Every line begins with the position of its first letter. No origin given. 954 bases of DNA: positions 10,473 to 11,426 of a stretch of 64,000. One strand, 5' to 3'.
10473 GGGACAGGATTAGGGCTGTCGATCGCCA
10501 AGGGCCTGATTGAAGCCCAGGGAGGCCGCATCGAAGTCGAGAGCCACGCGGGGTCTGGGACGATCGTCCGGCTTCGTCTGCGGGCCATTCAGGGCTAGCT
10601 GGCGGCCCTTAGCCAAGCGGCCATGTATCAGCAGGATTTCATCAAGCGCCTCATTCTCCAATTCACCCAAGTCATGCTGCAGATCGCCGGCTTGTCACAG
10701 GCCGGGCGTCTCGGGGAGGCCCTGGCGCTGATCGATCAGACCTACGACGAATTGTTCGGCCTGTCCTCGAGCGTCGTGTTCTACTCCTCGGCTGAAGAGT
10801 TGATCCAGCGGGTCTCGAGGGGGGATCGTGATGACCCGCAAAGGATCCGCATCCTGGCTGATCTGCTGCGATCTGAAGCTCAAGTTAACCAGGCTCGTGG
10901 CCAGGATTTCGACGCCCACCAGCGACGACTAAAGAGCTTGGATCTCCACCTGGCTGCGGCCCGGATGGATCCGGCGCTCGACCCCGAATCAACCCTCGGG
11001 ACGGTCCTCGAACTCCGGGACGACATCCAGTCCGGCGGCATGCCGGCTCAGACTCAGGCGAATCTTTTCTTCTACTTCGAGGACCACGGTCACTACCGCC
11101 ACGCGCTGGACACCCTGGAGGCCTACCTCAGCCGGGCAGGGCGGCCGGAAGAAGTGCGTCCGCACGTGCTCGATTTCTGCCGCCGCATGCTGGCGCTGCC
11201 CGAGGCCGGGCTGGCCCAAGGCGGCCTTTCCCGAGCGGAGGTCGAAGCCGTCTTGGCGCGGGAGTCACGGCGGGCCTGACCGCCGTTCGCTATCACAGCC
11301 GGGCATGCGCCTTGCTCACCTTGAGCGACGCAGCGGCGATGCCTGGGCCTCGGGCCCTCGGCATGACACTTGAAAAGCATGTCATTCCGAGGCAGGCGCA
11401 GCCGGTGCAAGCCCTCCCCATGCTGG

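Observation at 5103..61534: Over-represented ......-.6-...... (CRP/FNR-type) palindrome family with a conserved ATTCC spacer core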

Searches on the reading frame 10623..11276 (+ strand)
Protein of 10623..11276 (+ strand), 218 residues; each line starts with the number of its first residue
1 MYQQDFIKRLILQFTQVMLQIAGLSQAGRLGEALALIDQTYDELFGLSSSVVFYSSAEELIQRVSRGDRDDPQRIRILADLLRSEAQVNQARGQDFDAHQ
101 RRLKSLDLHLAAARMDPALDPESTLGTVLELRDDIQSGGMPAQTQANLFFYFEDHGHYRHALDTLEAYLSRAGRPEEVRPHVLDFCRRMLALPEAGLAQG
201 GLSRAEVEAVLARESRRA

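Call 24: search_protein_families(library=pfam, proteins=[window:10623-11276:+], max_evalue=0.001)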
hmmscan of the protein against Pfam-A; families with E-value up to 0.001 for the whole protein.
window:10623-11276:+ (218 aa): 1 family
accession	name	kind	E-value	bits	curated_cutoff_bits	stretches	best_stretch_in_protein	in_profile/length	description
PF20092.4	DUF6483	-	1.8e-05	25.5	24.1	1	1-211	1-111/119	Family of unknown function (DUF6483)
